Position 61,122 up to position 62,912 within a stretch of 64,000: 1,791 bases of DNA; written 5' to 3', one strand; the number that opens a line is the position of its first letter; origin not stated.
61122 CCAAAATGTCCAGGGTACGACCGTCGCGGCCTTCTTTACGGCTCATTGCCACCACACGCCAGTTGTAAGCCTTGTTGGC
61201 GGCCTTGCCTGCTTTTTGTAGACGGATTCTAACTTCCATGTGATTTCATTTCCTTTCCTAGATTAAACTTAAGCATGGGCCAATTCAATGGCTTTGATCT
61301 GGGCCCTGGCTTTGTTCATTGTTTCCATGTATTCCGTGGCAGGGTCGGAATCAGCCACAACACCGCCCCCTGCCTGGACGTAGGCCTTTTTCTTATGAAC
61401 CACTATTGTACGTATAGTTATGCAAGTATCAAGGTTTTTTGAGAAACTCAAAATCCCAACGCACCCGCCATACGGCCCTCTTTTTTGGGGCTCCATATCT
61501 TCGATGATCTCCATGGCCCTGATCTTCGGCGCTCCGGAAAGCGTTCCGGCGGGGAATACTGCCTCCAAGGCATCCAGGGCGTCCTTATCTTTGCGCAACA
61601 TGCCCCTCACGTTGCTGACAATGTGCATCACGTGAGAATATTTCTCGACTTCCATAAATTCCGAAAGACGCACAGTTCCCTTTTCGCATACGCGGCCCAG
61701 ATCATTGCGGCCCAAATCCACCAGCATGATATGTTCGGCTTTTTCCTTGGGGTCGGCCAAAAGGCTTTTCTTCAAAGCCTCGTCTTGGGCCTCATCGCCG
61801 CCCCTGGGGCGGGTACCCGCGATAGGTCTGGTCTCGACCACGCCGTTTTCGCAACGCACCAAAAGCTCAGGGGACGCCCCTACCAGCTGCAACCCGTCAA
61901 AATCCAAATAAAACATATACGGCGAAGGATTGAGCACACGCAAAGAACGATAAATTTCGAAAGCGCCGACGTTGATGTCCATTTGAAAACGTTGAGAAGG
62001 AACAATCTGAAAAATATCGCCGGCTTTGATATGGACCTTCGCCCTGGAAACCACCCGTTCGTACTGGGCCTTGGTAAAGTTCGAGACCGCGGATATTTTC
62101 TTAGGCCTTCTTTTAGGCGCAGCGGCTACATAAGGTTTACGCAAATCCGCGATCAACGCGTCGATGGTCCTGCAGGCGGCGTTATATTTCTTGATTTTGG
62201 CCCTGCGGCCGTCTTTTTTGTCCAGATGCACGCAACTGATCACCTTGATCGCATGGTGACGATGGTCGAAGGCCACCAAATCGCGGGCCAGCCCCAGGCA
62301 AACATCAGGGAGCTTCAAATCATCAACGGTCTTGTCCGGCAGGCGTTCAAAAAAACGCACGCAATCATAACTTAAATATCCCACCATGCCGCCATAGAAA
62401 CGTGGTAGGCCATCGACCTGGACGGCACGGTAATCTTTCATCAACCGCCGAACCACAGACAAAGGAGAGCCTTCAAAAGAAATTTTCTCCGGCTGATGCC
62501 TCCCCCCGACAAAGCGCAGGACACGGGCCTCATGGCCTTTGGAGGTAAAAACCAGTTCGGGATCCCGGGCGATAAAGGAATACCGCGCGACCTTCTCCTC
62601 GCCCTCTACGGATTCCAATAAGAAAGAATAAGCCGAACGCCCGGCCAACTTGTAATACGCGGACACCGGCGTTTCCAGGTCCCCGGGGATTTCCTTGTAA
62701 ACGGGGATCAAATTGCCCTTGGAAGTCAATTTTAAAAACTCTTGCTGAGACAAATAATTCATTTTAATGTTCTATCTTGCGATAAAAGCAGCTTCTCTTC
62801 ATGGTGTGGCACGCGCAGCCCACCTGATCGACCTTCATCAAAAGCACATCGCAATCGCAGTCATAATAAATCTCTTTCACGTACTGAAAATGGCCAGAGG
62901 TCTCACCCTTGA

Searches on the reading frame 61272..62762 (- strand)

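Call 73: search_protein_families(library=pfam, proteins=[window:61272-62762:-], max_evalue=0.00001)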
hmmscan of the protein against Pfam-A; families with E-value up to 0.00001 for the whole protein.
window:61272-62762:- (497 aa): 2 families
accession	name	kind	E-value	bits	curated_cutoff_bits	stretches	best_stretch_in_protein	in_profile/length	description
PF00425.24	Chorismate_bind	-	1e-94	317.3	27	1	231-484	2-257/257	chorismate binding enzyme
PF04715.19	Anth_synt_I_N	-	7.2e-38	130.4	23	1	28-171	1-137/140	Anthranilate synthase component I, N terminal region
